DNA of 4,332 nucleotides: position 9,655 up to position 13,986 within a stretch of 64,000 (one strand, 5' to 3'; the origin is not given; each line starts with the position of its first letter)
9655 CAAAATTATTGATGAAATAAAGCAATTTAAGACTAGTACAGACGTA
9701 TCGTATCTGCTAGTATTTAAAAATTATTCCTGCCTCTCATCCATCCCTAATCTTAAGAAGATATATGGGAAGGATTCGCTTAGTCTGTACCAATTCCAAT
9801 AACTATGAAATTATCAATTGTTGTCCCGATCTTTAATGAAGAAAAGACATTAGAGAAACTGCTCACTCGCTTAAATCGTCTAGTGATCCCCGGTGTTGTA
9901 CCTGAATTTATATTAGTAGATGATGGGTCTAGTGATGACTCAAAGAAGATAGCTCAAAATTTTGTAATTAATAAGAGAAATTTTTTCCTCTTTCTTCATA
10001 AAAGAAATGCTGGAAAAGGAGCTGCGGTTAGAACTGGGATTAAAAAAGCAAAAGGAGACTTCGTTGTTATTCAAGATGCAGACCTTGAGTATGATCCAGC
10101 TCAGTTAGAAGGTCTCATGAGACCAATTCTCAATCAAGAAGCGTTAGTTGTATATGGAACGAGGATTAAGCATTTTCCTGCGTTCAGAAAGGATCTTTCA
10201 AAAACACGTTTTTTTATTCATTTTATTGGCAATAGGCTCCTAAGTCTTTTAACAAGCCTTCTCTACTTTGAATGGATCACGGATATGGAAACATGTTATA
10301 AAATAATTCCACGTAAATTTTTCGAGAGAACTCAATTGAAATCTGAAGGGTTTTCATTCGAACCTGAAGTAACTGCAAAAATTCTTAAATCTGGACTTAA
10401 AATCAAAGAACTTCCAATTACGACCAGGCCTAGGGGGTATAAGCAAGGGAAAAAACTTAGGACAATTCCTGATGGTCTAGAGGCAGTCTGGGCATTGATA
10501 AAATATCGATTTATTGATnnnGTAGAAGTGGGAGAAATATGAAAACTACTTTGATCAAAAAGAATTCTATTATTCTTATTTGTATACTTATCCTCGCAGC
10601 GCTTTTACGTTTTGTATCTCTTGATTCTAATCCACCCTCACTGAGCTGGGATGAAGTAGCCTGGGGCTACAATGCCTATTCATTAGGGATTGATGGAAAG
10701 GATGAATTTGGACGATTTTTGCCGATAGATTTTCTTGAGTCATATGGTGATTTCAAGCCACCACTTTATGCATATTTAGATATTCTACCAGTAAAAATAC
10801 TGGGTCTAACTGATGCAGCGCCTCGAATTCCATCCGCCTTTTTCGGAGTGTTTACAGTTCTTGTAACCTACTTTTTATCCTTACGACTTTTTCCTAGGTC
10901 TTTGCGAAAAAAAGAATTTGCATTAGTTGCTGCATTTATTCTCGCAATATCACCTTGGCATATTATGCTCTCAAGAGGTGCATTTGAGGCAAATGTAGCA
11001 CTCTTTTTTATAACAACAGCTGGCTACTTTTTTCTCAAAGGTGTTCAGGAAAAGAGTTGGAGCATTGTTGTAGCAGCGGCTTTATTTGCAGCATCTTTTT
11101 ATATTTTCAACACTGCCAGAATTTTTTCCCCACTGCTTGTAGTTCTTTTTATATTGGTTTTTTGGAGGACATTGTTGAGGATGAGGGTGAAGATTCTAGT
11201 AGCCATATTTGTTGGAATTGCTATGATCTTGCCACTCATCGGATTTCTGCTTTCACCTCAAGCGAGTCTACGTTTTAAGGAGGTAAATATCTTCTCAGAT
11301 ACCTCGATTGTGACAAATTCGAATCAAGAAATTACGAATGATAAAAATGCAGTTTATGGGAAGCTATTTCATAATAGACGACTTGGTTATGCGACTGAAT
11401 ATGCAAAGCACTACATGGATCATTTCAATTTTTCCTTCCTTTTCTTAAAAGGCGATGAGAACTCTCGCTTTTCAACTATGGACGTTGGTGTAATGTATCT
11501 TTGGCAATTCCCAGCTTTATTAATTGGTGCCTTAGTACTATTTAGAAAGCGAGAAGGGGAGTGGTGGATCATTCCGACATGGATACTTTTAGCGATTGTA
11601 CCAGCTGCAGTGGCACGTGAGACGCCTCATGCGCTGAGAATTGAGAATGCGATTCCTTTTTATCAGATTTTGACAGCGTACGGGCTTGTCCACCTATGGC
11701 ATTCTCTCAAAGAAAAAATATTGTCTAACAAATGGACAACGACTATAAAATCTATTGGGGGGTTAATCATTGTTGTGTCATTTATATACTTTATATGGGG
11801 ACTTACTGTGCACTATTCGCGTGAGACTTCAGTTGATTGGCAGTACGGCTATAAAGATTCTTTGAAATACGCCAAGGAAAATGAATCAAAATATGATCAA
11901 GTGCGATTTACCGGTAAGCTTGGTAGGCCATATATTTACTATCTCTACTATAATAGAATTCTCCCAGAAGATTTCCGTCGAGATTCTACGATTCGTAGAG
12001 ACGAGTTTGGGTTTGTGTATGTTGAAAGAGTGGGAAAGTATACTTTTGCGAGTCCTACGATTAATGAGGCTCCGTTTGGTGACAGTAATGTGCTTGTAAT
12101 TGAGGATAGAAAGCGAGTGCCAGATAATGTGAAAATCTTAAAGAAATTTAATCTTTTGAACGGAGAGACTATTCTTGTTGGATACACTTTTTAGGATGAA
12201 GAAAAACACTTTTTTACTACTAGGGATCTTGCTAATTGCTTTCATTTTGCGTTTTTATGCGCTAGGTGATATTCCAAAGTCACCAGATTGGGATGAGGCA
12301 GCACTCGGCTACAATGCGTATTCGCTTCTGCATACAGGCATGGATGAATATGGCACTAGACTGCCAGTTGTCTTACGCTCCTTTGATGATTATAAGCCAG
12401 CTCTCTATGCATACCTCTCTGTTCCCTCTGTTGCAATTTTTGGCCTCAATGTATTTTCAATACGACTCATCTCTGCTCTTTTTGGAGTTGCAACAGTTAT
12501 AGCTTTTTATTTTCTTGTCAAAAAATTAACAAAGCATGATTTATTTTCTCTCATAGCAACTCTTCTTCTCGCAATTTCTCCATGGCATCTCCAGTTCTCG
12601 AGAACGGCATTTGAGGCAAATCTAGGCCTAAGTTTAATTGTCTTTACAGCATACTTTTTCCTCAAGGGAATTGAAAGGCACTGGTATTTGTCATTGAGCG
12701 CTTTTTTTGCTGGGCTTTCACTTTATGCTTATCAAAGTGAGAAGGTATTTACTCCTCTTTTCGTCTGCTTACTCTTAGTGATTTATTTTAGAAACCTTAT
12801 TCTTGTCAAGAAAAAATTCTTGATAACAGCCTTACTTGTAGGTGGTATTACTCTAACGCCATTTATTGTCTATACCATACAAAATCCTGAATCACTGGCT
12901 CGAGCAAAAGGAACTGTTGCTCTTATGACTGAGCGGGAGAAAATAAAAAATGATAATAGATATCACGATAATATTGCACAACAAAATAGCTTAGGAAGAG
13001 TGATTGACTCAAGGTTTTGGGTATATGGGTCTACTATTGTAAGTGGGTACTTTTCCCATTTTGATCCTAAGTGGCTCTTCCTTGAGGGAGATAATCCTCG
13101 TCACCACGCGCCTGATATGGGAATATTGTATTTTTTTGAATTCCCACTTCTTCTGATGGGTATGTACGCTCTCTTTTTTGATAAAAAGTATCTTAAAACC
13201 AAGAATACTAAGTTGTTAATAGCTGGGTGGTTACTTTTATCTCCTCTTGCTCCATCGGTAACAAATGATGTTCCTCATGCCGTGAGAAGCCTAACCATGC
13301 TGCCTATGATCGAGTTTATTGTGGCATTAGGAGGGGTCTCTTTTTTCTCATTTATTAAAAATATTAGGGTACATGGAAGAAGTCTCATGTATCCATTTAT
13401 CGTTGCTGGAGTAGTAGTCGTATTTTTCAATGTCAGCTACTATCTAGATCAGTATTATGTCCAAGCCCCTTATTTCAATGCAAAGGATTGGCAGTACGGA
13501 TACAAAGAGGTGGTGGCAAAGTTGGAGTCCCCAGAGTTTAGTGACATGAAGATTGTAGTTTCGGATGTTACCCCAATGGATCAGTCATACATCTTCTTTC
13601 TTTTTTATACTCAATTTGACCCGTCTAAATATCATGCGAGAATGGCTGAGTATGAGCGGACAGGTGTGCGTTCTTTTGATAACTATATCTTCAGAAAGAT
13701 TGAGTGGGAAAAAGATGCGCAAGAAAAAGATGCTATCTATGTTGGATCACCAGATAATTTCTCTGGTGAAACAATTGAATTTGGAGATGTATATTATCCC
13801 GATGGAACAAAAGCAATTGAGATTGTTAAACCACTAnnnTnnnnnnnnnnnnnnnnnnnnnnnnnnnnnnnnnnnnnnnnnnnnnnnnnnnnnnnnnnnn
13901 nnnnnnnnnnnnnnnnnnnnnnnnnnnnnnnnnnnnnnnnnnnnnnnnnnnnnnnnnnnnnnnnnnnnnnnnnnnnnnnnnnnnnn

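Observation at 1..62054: A 62-kb, almost single-strand glycosylation mega-locus with at least 16 GT2/GT4 enzymes, at least 12 large GT-C-type membrane proteins, two flippases and two lipid-sugar synthases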

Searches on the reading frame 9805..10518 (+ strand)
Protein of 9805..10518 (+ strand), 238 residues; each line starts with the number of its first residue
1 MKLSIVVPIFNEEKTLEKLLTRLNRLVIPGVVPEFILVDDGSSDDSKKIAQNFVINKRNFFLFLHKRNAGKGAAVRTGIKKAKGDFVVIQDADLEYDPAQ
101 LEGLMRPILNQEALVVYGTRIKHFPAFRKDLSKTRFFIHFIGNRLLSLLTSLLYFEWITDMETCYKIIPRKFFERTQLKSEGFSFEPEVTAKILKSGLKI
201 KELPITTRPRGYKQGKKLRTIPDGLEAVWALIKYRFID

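Call 3: search_protein_families(library=pfam, proteins=[window:9805-10518:+], max_evalue=0.001)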
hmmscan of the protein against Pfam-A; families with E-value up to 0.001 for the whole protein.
window:9805-10518:+ (238 aa): 3 families
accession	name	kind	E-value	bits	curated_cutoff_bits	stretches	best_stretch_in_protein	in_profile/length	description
PF00535.33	Glycos_transf_2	-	9.8e-33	113.9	23.3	1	4-174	1-165/168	Glycosyl transferase family 2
PF10111.15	Glyco_tranf_2_2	-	5.3e-06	26.6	27.3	1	4-105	1-103/276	Glycosyltransferase like family 2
PF13506.12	Glyco_transf_21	-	0.0009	19.2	21.7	0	73-122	20-70/174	Glycosyl transferase family 21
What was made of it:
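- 9805..10521 (+): Soluble GT2, polyprenyl-phosphate-sugar-synthase-like, 238 aa. Glycos_transf_2 E 1e-32 (call 3).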

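Call 66: search_protein_families(library=ncbifam, proteins=[window:9805-10518:+], max_evalue=0.00001)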
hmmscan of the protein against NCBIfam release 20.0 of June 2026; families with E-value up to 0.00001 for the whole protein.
window:9805-10518:+ (238 aa): 18 families
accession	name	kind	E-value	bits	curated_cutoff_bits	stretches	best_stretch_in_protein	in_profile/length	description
TIGR04182.1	glyco_TIGR04182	equivalog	9e-29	100.8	325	1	3-233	2-216/293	S-layer glycoprotein N-glycosyltransferase AglJ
NF007482.0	PRK10073.1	equivalog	5.8e-17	61.7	423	1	2-109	7-111/334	glycosyltransferase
NF007986.1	PRK10714.1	equivalog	8.1e-16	57.9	529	1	2-133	7-140/316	undecaprenyl-phosphate 4-deoxy-4-formamido-L-arabinose transferase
NF047588.1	GlcsyltransPgfSStrep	equivalog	2e-15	56.8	500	1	1-107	1-109/308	glycosyltransferase PgfS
TIGR03937.1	PgaC_IcaA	equivalog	5.6e-15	55.2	422.3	1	2-111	46-153/407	poly-beta-1,6-N-acetyl-D-glucosamine synthase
NF010496.0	PRK13915.1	equivalog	1.9e-14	53.5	262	1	2-113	32-147/307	glucosyl-3-phosphoglycerate synthase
NF041875.1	EPS_EpsD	equivalog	2.1e-14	53.7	370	1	3-119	1-115/325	exopolysaccharide biosynthesis glycosyltransferase EpsD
TIGR04283.1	glyco_like_mftF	equivalog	9.2e-14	51.6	182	1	3-112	1-102/221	TIGR04283 family arsenosugar biosynthesis glycosyltransferase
NF058614.1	PPMAGASynPpgS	equivalog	2.5e-12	46.7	370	1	5-215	4-204/226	polyprenyl-phospho-N-acetylgalactosaminyl synthase PpgS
TIGR03965.1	mycofact_glyco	equivalog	4.7e-12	45.5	280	1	3-116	76-186/467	mycofactocin biosynthesis glycosyltransferase MftF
NF041391.1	DPhHxTase_Halo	equivalog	8.9e-09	34.6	375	1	10-210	4-186/213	dolichyl-phosphate hexose transferase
NF047683.1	TeichurnBiosyTuaG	equivalog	2.1e-08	34.2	400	1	3-106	8-109/252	teichuronic acid biosynthesis protein TuaG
TIGR03111.1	glyc2_xrt_Gpos1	hypoth_equivalog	2.1e-08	33.4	363.95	1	3-101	51-149/439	TIGR03111 family XrtG-associated glycosyltransferase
NF038302.1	EPS_HpsE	equivalog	5.7e-08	32.1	300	1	1-99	1-102/307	hormogonium polysaccharide biosynthesis glycosyltransferase HpsE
TIGR03469.1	HpnB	hypoth_equivalog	1.6e-06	27.4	379.25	1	3-112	46-164/386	hopene-associated glycosyltransferase HpnB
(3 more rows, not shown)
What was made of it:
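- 9805..10521 (+): Best NCBIfam hits are AglJ, ArnC, PpgS and dolichyl-P hexose transferase, all below cut-off (call 66).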

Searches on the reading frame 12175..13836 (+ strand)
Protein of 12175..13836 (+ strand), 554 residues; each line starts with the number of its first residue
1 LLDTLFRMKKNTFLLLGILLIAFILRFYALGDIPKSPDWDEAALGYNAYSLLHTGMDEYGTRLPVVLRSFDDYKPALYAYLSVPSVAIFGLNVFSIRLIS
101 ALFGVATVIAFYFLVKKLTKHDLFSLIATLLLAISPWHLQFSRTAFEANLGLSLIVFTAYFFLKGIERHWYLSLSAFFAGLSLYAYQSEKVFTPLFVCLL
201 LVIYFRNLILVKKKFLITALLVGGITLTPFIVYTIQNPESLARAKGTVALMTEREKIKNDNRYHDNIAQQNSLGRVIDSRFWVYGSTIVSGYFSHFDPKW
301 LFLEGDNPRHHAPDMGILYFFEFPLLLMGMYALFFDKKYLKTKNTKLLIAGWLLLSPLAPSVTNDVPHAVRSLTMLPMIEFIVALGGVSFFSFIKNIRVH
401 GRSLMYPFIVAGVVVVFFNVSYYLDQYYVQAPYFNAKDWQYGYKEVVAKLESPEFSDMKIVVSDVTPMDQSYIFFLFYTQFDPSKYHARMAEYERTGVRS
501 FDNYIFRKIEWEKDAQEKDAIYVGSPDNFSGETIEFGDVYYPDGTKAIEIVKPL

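Call 4: search_protein_families(library=pfam, proteins=[window:12175-13836:+], max_evalue=0.001)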
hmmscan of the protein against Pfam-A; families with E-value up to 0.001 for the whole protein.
window:12175-13836:+ (554 aa): 3 families
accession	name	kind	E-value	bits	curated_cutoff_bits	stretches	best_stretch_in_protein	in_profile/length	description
PF13231.12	PMT_2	-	1.1e-11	45.6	26.1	1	74-233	2-160/160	Dolichyl-phosphate-mannose-protein mannosyltransferase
PF02366.24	PMT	-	1.6e-09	38.1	22.7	1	19-206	4-198/245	Dolichyl-phosphate-mannose-protein mannosyltransferase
PF03779.20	SPW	-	0.00043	21.1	31.5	0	87-157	18-89/93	SPW repeat domain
